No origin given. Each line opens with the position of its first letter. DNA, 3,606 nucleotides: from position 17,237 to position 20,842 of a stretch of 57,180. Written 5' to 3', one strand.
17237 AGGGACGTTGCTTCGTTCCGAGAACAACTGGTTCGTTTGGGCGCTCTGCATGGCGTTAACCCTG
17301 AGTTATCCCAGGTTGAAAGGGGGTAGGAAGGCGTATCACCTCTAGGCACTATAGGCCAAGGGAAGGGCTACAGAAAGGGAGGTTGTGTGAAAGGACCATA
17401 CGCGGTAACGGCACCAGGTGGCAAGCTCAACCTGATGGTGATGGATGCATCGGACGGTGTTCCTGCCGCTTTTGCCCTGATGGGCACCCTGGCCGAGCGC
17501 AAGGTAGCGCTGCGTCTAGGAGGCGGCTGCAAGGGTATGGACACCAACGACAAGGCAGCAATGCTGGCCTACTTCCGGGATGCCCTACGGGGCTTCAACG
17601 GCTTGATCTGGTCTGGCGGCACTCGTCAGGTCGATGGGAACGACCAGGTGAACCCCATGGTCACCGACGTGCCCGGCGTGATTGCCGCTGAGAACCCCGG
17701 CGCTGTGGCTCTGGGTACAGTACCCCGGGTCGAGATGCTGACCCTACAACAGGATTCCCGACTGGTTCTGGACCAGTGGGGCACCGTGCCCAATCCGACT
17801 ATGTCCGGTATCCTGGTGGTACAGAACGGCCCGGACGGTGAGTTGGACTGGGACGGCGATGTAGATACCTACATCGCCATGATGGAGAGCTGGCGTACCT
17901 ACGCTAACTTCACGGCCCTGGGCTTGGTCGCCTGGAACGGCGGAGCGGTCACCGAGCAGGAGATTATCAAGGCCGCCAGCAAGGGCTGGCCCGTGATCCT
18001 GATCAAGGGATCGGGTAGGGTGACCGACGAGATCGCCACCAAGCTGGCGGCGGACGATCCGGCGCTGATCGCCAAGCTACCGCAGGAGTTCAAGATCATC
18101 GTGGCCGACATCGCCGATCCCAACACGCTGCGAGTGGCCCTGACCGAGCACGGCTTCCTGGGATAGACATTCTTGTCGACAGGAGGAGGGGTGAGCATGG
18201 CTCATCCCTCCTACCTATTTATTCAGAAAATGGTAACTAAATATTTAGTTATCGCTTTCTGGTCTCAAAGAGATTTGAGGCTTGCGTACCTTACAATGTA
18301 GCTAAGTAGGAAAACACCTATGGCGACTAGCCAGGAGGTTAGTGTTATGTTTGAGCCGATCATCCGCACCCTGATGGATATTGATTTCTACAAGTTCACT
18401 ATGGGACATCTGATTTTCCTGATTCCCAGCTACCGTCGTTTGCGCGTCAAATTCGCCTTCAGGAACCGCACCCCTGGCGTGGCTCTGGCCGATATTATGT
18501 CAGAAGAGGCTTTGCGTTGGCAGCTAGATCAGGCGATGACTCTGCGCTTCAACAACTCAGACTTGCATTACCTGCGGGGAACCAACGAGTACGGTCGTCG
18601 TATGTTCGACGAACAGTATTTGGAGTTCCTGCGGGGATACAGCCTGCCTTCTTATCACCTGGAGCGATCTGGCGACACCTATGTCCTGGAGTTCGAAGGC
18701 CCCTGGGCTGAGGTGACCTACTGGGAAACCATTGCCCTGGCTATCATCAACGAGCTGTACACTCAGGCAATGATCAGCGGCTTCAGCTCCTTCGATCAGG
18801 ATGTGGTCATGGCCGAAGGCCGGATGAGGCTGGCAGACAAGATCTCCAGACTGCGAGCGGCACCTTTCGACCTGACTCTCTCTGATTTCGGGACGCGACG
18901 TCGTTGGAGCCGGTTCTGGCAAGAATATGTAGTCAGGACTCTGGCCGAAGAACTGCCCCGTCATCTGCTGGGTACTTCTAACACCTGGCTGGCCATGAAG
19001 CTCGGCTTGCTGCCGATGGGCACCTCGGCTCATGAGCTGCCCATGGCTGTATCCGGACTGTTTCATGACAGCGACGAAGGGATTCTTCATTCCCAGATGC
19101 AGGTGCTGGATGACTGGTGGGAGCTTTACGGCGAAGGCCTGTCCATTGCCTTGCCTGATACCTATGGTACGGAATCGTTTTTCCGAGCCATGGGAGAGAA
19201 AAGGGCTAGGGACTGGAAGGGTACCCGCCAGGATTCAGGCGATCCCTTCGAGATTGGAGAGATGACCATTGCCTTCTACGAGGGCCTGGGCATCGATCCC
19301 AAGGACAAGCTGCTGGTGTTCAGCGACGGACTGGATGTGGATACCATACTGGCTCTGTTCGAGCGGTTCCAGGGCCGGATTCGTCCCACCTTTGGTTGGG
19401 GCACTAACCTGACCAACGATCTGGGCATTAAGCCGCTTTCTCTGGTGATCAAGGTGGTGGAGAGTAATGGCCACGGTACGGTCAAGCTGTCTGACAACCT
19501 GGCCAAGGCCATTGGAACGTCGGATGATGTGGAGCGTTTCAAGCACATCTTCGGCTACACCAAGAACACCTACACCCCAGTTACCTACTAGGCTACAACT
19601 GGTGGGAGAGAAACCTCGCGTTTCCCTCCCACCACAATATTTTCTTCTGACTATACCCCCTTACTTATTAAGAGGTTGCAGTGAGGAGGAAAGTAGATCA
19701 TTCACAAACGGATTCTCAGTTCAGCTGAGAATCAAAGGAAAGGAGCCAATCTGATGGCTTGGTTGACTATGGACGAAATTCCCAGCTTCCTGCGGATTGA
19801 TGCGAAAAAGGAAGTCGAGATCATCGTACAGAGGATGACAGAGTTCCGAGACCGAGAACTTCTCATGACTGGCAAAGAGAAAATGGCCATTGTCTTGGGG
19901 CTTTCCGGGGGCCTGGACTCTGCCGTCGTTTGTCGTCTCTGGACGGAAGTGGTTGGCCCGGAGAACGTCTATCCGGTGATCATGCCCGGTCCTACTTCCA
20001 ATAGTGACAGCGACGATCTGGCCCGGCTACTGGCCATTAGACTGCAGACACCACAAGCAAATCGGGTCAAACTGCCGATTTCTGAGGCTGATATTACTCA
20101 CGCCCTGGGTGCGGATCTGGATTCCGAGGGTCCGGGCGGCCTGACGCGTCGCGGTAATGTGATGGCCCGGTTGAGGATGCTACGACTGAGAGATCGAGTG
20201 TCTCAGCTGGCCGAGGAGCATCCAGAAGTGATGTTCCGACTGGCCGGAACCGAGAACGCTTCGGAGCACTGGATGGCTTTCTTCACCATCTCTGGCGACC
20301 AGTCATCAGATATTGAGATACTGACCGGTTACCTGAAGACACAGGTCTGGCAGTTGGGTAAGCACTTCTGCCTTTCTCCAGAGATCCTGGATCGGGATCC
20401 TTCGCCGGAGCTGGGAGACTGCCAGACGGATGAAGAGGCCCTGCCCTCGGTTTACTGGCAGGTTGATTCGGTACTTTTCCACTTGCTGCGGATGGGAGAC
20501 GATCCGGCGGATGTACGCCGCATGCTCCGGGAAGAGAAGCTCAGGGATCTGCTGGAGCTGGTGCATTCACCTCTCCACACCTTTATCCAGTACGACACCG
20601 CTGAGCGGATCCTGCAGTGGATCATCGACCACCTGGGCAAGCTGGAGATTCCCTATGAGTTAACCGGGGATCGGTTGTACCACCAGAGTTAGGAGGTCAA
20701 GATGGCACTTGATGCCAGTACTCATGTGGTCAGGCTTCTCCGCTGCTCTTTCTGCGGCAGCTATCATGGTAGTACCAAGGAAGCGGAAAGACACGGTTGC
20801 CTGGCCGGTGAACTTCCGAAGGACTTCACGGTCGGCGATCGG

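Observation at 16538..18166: Tandem pair of stand-alone TRPM-type SLOG (LSDAT-like) proteins without any effector domain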

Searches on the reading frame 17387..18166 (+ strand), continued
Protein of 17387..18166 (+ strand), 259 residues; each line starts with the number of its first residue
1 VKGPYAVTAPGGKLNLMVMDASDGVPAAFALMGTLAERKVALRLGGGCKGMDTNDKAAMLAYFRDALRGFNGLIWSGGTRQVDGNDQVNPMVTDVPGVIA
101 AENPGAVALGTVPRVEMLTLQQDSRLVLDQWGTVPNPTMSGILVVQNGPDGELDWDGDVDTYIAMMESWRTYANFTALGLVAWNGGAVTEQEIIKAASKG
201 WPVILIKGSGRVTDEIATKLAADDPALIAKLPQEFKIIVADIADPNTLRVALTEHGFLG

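Call 80: search_protein_representatives(alignment_id=A1)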
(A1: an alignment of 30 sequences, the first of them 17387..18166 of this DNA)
Query: 30 sequences, 262 profile positions. Proteins with E-value up to 0.001 (for the whole library): 369; up to 1e-10: 177; up to 1e-30: 61. The best 150 are listed.
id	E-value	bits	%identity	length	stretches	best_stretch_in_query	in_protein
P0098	3.2e-107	373.6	-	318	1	34-261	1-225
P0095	7.9e-106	369.1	-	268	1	7-260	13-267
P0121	2.8e-91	321.4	-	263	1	4-204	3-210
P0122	9.6e-90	316.3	-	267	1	4-260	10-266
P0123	2.1e-87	308.7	-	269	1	1-261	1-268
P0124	2.2e-87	308.6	-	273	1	4-261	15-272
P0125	8.8e-86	303.4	-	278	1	4-261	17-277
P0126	6.0e-85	300.6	-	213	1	53-261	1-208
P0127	4.8e-81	287.8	-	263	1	2-261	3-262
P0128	1.2e-79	283.3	-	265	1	4-261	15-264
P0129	1.6e-78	279.6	-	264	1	3-261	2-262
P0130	9.9e-77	273.7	-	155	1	1-154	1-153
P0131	7.2e-76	270.9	-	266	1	4-260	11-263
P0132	1.8e-73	263.0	-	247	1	6-260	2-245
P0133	7.9e-70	251.1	-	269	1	15-260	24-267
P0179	9.6e-31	122.9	-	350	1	41-261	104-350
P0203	3.2e-25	104.8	-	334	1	30-244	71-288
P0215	8.6e-24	100.1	-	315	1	36-226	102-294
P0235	4.2e-21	91.3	-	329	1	31-223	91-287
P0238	1.9e-20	89.2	-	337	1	41-258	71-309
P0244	1.6e-19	86.1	-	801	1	34-260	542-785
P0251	6.1e-18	81.0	-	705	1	31-260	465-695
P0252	6.4e-18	80.9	-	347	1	30-217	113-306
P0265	1.3e-15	73.3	-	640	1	37-235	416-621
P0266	3.1e-15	72.1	-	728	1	37-258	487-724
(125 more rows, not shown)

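Call 82: search_protein_families(library=pfam, proteins=[P0244, P0251, P0265, P0266, P0179, P0252, P0238, P0203, P0215, P0235], max_evalue=0.01)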
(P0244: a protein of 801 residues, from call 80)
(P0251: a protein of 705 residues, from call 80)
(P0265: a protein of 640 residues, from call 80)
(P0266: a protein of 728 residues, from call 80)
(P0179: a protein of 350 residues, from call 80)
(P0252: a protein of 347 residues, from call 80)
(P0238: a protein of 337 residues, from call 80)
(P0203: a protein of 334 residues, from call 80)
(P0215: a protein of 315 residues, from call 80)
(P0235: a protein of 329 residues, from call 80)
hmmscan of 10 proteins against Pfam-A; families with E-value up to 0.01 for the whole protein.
P0244 (801 aa): 1 family
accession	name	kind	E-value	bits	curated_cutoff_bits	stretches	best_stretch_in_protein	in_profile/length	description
PF18171.6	LSDAT_prok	-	0.0016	18.2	25.4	1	683-752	103-166/195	SLOG in TRPM, prokaryote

P0251 (705 aa): 1 family
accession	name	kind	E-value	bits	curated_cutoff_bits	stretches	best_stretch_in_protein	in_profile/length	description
PF18171.6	LSDAT_prok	-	0.0014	18.4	25.4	1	601-666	103-167/195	SLOG in TRPM, prokaryote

P0265 (640 aa): 2 families
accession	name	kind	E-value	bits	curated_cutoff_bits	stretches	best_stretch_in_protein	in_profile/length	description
PF18171.6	LSDAT_prok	-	5.3e-07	29.6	25.4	1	423-613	4-172/195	SLOG in TRPM, prokaryote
PF00583.31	Acetyltransf_1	-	0.0015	19.2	20.7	1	240-326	38-113/116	Acetyltransferase (GNAT) family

P0266 (728 aa): 1 family
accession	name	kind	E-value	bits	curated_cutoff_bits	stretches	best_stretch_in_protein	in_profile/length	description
PF18171.6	LSDAT_prok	-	2e-06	27.7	25.4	1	611-701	95-170/195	SLOG in TRPM, prokaryote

P0179 (350 aa): 0 families

P0252 (347 aa): 1 family
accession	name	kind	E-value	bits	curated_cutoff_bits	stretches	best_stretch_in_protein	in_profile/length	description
PF18171.6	LSDAT_prok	-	1.9e-07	31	25.4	1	196-307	64-163/195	SLOG in TRPM, prokaryote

P0238 (337 aa): 0 families

P0203 (334 aa): 2 families
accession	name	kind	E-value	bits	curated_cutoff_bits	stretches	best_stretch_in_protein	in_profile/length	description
PF18171.6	LSDAT_prok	-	8e-10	38.7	25.4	1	199-269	103-172/195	SLOG in TRPM, prokaryote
PF18139.7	LSDAT_euk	-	0.00012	22.1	25.7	1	179-260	131-220/266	SLOG in TRPM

P0215 (315 aa): 1 family
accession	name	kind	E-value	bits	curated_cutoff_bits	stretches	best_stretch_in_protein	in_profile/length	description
PF18171.6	LSDAT_prok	-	1.6e-05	24.8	25.4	1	226-300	104-176/195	SLOG in TRPM, prokaryote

P0235 (329 aa): 0 families

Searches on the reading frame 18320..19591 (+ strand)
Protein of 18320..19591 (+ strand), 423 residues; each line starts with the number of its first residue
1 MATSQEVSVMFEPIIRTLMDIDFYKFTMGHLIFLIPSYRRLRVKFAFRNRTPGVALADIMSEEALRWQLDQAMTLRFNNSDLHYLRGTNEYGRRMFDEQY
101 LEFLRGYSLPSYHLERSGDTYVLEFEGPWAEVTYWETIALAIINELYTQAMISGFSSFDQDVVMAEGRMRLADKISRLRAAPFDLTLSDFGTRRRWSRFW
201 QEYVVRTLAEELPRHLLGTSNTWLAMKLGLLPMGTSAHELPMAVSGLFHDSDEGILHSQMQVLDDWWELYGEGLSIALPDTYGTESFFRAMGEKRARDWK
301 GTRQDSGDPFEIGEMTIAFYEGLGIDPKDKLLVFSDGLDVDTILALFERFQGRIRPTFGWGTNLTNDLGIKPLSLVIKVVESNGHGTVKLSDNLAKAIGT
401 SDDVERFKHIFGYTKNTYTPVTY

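Call 3: search_protein_families(library=pfam, proteins=[window:18320-19591:+], max_evalue=0.1)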
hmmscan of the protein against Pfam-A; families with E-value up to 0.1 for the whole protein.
window:18320-19591:+ (423 aa): 2 families
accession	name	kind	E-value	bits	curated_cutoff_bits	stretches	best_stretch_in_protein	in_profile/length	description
PF04095.22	NAPRTase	-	5.2e-48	164.3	20.8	1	186-414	2-238/239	Nicotinate phosphoribosyltransferase (NAPRTase) family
PF17767.7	NAPRTase_N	-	5.2e-17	62.8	32.6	1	19-144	1-125/125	Nicotinate phosphoribosyltransferase (NAPRTase) N-terminal domain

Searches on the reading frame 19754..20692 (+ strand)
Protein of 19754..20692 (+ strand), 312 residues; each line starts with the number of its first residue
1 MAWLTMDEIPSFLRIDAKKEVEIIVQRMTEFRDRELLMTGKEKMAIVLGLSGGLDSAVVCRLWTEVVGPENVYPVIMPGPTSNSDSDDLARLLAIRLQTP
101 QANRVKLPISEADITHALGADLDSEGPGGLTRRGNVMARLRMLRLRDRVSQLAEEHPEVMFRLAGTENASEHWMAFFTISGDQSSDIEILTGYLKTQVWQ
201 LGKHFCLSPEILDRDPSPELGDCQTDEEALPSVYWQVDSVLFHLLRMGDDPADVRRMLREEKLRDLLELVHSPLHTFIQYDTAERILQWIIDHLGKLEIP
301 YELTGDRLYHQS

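Call 3: search_protein_families(library=pfam, proteins=[window:19754-20692:+], max_evalue=0.1)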
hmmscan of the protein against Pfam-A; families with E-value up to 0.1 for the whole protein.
window:19754-20692:+ (312 aa): 1 family
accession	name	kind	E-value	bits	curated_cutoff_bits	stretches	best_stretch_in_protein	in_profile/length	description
PF02540.23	NAD_synthase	-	1.2e-35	123.2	21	1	44-271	19-233/242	NAD synthase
